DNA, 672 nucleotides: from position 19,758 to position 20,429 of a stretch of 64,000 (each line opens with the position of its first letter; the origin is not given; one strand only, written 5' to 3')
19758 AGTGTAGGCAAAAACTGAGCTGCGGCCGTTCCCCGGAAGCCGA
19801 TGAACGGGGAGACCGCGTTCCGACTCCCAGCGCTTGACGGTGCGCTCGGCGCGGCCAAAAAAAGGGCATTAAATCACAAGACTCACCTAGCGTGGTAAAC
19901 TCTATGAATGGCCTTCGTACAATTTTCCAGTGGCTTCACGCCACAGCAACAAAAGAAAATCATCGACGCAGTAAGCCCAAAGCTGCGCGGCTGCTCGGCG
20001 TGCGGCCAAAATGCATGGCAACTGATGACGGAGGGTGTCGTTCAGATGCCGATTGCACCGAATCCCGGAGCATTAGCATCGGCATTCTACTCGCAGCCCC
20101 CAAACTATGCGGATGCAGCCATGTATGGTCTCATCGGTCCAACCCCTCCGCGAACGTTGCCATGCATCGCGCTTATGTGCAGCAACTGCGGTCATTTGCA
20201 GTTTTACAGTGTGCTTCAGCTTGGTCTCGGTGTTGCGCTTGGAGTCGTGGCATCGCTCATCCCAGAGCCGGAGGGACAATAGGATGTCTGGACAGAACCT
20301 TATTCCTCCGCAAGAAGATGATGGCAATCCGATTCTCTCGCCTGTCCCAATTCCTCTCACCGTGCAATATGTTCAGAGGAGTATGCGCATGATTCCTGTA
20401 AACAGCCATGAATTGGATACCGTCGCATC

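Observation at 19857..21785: Precisely delimited IS1595-family transposon carrying passenger genes, inserted in a regulator gene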

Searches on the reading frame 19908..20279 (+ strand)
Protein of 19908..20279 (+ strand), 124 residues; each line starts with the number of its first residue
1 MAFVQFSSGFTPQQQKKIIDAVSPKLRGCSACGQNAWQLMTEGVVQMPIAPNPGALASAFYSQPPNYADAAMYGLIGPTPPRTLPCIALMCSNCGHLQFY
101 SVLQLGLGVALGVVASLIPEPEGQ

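Call 8: search_protein_families(library=pfam, max_evalue=0.1, proteins=[window:19908-20279:+])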
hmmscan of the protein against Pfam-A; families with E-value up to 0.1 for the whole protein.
seq(124 aa): 1 family
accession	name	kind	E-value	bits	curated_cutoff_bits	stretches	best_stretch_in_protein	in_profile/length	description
PF13248.11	Zn_ribbon_3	-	0.029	14.3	27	0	91-96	5-10/26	zinc-ribbon domain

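Call 9: search_protein_families(library=ncbifam, max_evalue=0.1, proteins=[window:19908-20279:+])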
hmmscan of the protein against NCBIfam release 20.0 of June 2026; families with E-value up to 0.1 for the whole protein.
seq(124 aa): 0 families

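Call 10: find_encoding_contigs(protein=window:19908-20279:+, flank=5000, max_places=10)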
Protein window:19908-20279:+ (124 aa): 5 contigs read that carry it; 5 places shown.
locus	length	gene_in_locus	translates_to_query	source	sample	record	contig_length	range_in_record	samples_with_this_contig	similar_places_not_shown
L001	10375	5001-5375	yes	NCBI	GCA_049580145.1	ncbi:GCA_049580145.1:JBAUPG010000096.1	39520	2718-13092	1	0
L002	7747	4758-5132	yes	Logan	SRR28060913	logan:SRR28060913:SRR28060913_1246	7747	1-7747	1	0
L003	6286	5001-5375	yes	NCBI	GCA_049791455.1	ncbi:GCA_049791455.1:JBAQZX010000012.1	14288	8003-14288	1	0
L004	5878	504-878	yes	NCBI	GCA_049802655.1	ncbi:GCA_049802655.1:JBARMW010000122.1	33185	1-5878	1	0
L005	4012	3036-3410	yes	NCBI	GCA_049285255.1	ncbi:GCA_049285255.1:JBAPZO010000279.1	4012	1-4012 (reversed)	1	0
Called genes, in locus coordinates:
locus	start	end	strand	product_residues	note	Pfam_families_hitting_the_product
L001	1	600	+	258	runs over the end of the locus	PF12679:ABC2_membrane_2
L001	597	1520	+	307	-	PF14559:TPR_19 (faint)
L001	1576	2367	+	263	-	-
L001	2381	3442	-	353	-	PF01073:3Beta_HSD, PF01370:Epimerase, PF02719:Polysacc_synt_2 (weak), PF05368:NmrA, PF07993:NAD_binding_4 (weak), PF13460:NAD_binding_10, PF16363:GDP_Man_Dehyd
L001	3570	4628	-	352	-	PF07719:TPR_2 (faint), PF13428:TPR_14 (faint), PF13432:TPR_16 (faint), PF00515:TPR_1 (faint), PF13414:TPR_11 (faint), PF14559:TPR_19 (faint), PF21033:RMD1-3 (faint), PF13431:TPR_17 (faint), +1 more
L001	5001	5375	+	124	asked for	-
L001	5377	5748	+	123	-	-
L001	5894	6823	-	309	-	PF12760:Zn_ribbon_IS1595, PF12762:DDE_Tnp_IS1595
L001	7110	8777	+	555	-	PF01833:TIG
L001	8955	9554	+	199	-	PF09411:PagL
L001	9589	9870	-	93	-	-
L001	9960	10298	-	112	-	-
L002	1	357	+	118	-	?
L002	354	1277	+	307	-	PF14559:TPR_19 (faint)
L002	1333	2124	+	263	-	-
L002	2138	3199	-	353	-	PF01073:3Beta_HSD, PF01370:Epimerase, PF02719:Polysacc_synt_2 (weak), PF05368:NmrA, PF07993:NAD_binding_4 (weak), PF13460:NAD_binding_10, PF16363:GDP_Man_Dehyd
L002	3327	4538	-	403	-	PF07719:TPR_2 (faint), PF13428:TPR_14 (faint), PF13432:TPR_16 (faint), PF21033:RMD1-3 (faint), PF00515:TPR_1 (faint), PF13414:TPR_11 (faint), PF13431:TPR_17 (faint), PF14559:TPR_19 (faint), +1 more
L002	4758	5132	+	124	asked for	-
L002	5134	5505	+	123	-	-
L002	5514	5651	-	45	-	-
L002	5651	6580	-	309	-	PF12760:Zn_ribbon_IS1595, PF12762:DDE_Tnp_IS1595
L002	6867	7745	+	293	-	?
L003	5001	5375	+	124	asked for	-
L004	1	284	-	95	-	?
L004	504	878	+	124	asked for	-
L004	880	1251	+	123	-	-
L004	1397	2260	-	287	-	PF12760:Zn_ribbon_IS1595, PF12762:DDE_Tnp_IS1595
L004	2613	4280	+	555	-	PF01833:TIG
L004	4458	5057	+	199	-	PF09411:PagL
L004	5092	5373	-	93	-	-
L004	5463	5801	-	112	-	-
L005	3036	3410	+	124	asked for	-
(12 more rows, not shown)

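Call 14: find_homologous_proteins(query=window:19908-20279:+, max_evalue=0.01)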
Query seq(124 aa) (124 aa): 2 proteins with E <= 0.01 among 13 candidates.
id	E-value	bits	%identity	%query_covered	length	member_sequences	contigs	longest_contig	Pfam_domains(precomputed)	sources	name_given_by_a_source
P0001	1.8e-47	178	72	95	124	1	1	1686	-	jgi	jgi:hypothetical protein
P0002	8.5e-44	166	100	63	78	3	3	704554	-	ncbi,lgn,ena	-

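Call 18: find_encoding_contigs(protein=P0002, flank=6000, max_places=6)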
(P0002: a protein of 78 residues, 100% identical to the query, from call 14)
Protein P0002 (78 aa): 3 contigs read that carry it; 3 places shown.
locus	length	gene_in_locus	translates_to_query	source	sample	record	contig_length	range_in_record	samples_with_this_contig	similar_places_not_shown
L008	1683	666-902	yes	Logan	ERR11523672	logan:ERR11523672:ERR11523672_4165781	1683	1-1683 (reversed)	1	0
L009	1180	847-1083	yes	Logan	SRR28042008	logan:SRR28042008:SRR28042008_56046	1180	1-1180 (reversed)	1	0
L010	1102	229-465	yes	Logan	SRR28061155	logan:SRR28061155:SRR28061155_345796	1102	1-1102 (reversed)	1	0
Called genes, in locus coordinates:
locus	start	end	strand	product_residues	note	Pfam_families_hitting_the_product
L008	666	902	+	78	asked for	-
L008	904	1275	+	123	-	-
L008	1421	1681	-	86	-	?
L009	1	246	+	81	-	?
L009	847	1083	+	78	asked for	-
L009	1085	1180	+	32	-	?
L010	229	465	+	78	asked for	-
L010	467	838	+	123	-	-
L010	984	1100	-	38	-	?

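Call 60: search_protein_families(library=padloc, max_evalue=1, proteins=[window:19908-20279:+])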
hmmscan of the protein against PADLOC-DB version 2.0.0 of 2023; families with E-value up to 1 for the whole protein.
seq(124 aa): 0 families

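Call 61: search_protein_families(library=phrogs, max_evalue=1, proteins=[window:19908-20279:+])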
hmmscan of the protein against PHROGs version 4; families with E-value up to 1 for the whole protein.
seq(124 aa): 2 families
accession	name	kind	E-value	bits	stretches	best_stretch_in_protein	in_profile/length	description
phrog_4293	-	unknown function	0.0073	17.5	1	26-102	30-106/124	-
phrog_36481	-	unknown function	0.6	11.2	1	29-47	31-49/60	-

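Call 79: search_protein_representatives(alignment_id=A3)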
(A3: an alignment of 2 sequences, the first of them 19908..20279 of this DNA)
Query: 2 sequences, 126 profile positions. Proteins with E-value up to 0.001 (for the whole library): 92; up to 1e-10: 5; up to 1e-30: 2. The best 92 are listed.
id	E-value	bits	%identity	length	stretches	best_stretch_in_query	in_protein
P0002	1.4e-41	157.7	-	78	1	49-126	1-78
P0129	1.9e-33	131.4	-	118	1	1-121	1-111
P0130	1.1e-23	99.9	-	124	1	10-116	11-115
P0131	5.3e-23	97.7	-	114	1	1-124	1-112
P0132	4.7e-14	68.8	-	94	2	82-115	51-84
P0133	6.0e-10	55.5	-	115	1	10-116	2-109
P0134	8.3e-10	55.1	-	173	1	7-118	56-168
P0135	4.4e-09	52.7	-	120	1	11-117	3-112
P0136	5.6e-09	52.4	-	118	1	10-118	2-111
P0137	6.9e-09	52.1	-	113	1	8-121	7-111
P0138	1.7e-08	50.8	-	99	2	83-111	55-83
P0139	2.1e-08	50.6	-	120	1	4-118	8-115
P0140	4.3e-08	49.5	-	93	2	85-117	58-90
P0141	4.9e-08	49.3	-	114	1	11-121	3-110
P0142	6.4e-08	49.0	-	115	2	76-120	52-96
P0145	1.5e-07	47.8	-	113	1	10-117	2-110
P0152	8.3e-07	45.4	-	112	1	11-115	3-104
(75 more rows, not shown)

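Call 82: list_cluster_members(proteins=[P0129, P0130, P0131, P0133, P0135, P0136, P0141, P0145, P0152, P0140])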
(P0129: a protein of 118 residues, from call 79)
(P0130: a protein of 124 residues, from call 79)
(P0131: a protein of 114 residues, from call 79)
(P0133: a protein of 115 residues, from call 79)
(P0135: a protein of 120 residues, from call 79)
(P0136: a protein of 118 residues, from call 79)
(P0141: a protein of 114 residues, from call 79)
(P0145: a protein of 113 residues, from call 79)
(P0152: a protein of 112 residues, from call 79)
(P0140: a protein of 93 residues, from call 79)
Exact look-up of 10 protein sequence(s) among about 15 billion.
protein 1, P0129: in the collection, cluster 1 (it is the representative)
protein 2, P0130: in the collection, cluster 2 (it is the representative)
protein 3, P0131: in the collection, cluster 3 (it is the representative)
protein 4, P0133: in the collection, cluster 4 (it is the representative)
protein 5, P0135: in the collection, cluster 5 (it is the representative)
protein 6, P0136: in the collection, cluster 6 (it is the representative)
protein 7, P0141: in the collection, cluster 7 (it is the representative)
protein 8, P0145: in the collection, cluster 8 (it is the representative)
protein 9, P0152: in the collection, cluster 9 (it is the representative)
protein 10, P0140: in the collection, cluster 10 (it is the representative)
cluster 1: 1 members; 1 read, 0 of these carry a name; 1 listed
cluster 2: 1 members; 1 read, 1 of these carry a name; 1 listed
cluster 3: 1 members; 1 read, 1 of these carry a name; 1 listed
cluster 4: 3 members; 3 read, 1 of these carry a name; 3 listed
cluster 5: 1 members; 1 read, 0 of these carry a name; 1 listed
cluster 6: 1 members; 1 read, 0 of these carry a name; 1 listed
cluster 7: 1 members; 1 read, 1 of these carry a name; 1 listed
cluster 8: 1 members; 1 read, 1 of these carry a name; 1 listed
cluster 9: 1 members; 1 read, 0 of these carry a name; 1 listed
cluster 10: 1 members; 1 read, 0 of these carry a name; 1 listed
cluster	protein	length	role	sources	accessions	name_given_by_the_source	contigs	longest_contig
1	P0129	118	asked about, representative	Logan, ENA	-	-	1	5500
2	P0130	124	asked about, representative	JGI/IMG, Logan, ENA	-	hypothetical protein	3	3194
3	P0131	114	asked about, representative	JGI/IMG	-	hypothetical protein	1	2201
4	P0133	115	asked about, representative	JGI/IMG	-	-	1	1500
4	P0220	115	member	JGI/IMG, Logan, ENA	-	hypothetical protein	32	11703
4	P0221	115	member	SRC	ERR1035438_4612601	-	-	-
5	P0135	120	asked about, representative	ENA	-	-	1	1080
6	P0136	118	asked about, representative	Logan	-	-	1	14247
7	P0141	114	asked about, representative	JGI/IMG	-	hypothetical protein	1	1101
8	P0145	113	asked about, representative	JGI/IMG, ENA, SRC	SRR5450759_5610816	hypothetical protein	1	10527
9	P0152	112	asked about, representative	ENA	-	-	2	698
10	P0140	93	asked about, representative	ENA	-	-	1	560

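Call 84: search_solved_structures(query=A4, max_evalue=1)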
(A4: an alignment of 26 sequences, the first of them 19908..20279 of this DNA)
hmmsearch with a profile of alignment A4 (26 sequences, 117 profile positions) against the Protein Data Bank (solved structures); distinct sequences matched with E-value up to 1: 9.
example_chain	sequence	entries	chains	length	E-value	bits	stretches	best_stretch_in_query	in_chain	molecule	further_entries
4wwx_B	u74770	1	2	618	0.33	14.3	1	30-106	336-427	V(D)J recombination-activating protein 1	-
6cik_A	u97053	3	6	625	0.33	14.2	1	30-106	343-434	V(D)J recombination-activating protein 1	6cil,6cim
5zdz_A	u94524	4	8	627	0.33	14.2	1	30-106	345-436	mouse RAG1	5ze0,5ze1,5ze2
6cg0_A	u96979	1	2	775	0.36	14.1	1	30-106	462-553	V(D)J recombination-activating protein 1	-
6v0v_A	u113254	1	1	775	0.36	14.1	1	30-106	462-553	V(D)J recombination-activating protein 1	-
6cij_A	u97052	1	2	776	0.36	14.1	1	30-106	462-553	V(D)J recombination-activating protein 1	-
2k3r_A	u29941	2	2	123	0.42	13.9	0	71-94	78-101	Ribonuclease P protein component 4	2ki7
5oet_B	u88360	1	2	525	0.68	13.2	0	30-64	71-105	Glutathione synthetase-like effector 30 (Gpa-GSS30-apo)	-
1x0t_A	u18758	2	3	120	0.7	13.2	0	71-94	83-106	Ribonuclease P protein component 4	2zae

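Call 85: find_encoding_contigs(protein=P0136, flank=4000, max_places=3)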
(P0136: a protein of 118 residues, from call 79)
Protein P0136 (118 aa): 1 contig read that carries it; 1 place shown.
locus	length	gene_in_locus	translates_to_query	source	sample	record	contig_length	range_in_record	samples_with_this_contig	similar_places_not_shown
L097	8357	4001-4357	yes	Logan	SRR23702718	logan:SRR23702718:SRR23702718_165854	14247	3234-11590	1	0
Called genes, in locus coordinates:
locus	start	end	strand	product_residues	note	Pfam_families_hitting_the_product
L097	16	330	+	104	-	-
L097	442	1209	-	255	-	-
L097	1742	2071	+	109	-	-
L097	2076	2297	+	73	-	-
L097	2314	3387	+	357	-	PF04860:Phage_portal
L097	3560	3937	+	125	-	PF13539:Peptidase_M15_4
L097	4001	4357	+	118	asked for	-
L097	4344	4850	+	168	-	-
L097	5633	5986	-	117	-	-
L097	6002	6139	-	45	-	-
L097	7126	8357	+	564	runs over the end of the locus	-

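Call 86: find_encoding_contigs(protein=P0220, flank=4000, max_places=5)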
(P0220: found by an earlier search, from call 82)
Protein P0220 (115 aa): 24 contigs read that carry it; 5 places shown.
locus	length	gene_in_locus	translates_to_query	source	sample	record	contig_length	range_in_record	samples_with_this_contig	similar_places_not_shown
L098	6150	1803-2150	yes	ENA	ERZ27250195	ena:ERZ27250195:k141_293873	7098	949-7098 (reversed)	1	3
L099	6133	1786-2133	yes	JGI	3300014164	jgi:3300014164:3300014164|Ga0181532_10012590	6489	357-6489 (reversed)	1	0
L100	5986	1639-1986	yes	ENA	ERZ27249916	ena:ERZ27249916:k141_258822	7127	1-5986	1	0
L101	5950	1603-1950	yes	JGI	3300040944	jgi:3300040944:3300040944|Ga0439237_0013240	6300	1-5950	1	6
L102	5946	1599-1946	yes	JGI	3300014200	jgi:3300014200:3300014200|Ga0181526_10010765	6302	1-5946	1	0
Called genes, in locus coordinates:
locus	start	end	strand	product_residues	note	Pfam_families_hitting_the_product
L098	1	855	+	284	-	?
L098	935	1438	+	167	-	-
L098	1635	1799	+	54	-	-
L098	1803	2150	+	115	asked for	-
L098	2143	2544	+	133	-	-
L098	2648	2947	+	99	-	-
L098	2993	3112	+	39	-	-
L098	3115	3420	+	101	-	-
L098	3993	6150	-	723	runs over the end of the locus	PF25021:TEN_NHL, PF01436:NHL (weak), PF08450:SGL (weak), PF25021:TEN_NHL, PF01436:NHL, PF25021:TEN_NHL, PF01436:NHL (weak), PF25021:TEN_NHL (weak), +4 more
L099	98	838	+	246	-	PF00702:Hydrolase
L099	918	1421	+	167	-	-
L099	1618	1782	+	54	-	-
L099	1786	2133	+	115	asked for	-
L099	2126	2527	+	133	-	-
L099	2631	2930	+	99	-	-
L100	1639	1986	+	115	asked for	-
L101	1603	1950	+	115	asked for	-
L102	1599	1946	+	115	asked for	-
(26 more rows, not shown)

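Call 93: find_related_loci(query=A5, collection=viral_contigs, flank=5000)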
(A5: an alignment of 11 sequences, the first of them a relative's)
Query A5 (120 aa) in viral_contigs; peptide patterns used: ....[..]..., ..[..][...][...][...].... (x = any residue, [..] = any of these).
44 stretches matched a pattern; 3 encode a relative of the query (tblastn E <= 1e-3); 3 distinct loci.
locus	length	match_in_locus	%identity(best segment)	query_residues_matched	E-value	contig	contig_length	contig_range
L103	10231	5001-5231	29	3-108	4e-6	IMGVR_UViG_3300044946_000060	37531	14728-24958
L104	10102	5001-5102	40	81-115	1e-5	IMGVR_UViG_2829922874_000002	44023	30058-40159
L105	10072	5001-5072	42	82-105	5e-5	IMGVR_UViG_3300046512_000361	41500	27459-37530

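Call 95: predict_structure(alignment_id=A4)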
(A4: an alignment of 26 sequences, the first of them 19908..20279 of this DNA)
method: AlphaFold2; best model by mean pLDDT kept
length: 124 residues; sequences in the alignment: 26
mean_pLDDT: 77.5   pTM: 0.60
mean pLDDT of the five models: 77.5, 76.7, 74.9, 73.3, 72.8
residues with pLDDT >= 90: 41; 70-90: 37; 50-70: 42; < 50: 4
segments of 3 or more residues with pLDDT < 50: none
pLDDT, mean of each block of 10 residues (from residue 1): 62 90 92 94 82 64 61 60 88 95 87 65 49
secondary structure, 60 per line:
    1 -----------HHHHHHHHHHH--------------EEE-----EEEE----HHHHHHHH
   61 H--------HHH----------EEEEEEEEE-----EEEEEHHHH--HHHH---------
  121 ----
elements in order: H12-22 E37-39 E45-48 H53-61 E83-91 E97-101 H102-105 H108-111

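Call 98: fold_search(model_id=the predicted structure, library=pdb)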
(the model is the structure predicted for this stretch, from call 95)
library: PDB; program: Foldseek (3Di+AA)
matches with E <= 10: 117; with E <= 0.001: 0
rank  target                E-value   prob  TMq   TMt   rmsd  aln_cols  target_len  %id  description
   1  7qca_LOO              4.6e-01  0.18  0.21  0.24   7.9        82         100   17  Spraguea lophii ribosome (released 2022-11-30)
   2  7pwg_o                1.0e+00  0.18  0.24  0.29   7.5        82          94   17  Cryo-EM structure of large subunit of Giardia lamblia ribosome at 2.7 A resolution (released 2022-04-20)
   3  2zae_B                1.1e+00  0.16  0.22  0.28   8.0       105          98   10  Crystal structure of protein Ph1601p in complex with protein Ph1771p of archaeal ribonuclease P from Pyrococcus horiko (released 2008-10-14)
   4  6k0a_G                1.2e+00  0.15  0.25  0.26   9.5       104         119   10  cryo-EM structure of an archaeal Ribonuclease P (released 2019-06-19)
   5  9i14_Lo               1.4e+00  0.14  0.23  0.27   8.1        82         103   13  CRYO-EM STRUCTURE OF HCT15 POLYSOMES IN HYBRID-PRE STATE (released 2026-01-28)
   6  6mtb_o                1.5e+00  0.13  0.23  0.27   8.1        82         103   13  Rabbit 80S ribosome with P- and Z-site tRNAs (unrotated state) (released 2018-11-21)
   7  9a6n_B                1.7e+00  0.47  0.24  0.20   4.8        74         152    8  Integrative model of SOJ-NRDR by crosslinking MS and deep learning (released 2024-09-18)
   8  3j79_i                1.7e+00  0.12  0.22  0.27   7.2        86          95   15  Cryo-EM structure of the Plasmodium falciparum 80S ribosome bound to the anti-protozoan drug emetine, large subunit (released 2014-07-16)
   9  2e3x_C                1.7e+00  0.08  0.20  0.21  12.8       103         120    8  Crystal structure of Russell's viper venom metalloproteinase (released 2007-12-11)
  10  6y57_Lo               1.8e+00  0.11  0.24  0.29   7.1        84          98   13  Structure of human ribosome in hybrid-PRE state (released 2020-04-15)
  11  7oyc_o1               1.9e+00  0.11  0.23  0.27   8.2        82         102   15  Cryo-EM structure of the Xenopus egg 80S ribosome (released 2022-07-20)
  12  4uje_Co               1.9e+00  0.06  0.18  0.20   8.3        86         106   19  Regulation of the mammalian elongation cycle by 40S subunit rolling: a eukaryotic-specific ribosome rearrangement (released 2014-07-16)
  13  8inf_W                2.0e+00  0.10  0.21  0.27   8.6        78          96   12  human nuclear pre-60S ribosomal particle - State F' (released 2023-08-09)
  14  9j9h_i                2.0e+00  0.09  0.22  0.25   7.9        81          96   11  High-resolution cryo-EM structure of the Plasmodium falciparum 80S ribosome bound to RACK1 and E-tRNA (released 2025-06-04)
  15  6zu5_LOO              2.1e+00  0.13  0.25  0.31   7.2        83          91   13  Structure of the Paranosema locustae ribosome in complex with Lso2 (released 2020-11-04)
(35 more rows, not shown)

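Call 99: fold_search(model_id=the predicted structure, library=viral)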
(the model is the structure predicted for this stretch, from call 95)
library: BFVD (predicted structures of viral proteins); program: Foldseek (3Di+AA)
matches with E <= 10: 454; with E <= 0.001: 0
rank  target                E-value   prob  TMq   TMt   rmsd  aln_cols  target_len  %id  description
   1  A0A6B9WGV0            1.1e-01  0.57  0.29  0.28  14.7       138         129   13  Thioredoxin [Escherichia phage teqhal]
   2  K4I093                1.4e-01  0.69  0.27  0.42   7.2        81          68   15  Uncharacterized protein [Lactobacillus phage ATCC8014]
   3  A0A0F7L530            2.3e-01  0.33  0.29  0.24  12.4       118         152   16  Uncharacterized protein [uncultured marine virus]
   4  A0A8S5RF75            2.8e-01  0.35  0.24  0.35  10.2        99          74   13  Putative transcriptional regulator [virus sp. ctqEG8]
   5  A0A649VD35            3.8e-01  0.25  0.22  0.32  12.4        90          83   10  Uncharacterized protein [Mycobacterium phage Indlulamithi]
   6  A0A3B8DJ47            4.1e-01  0.25  0.24  0.29  10.8        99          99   10  Uncharacterized protein [Proteus phage Stubb]
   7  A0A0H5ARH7            4.3e-01  0.38  0.32  0.44  14.6       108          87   13  (no name in the UniProt tables at hand)
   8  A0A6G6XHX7            4.3e-01  0.35  0.24  0.46  10.8        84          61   17  Uncharacterized protein [Arthrobacter phage Shoya]
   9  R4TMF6                4.6e-01  0.75  0.32  0.32   7.0        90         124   10  TFIIS-type domain-containing protein [Haloarcula californiae tailed virus 1]
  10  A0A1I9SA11            4.9e-01  0.75  0.28  0.51   4.6        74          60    9  Uncharacterized protein [Rhodococcus phage Weasels2]
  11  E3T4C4                4.9e-01  0.47  0.27  0.25  11.1       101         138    8  Putative eIF-2B/eIF-5 [Cafeteria roenbergensis virus (strain BV-PW1)]
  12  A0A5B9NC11            5.2e-01  0.16  0.22  0.31  16.8        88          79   10  (no name in the UniProt tables at hand)
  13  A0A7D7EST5            5.5e-01  0.51  0.26  0.25   7.6        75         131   12  (no name in the UniProt tables at hand)
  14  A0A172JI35            5.9e-01  0.63  0.24  0.54  11.7        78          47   10  Zn finger protein [Bacillus phage AR9]
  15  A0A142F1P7            5.9e-01  0.57  0.26  0.44   8.0        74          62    9  Uncharacterized protein [Bacillus phage Mgbh1]
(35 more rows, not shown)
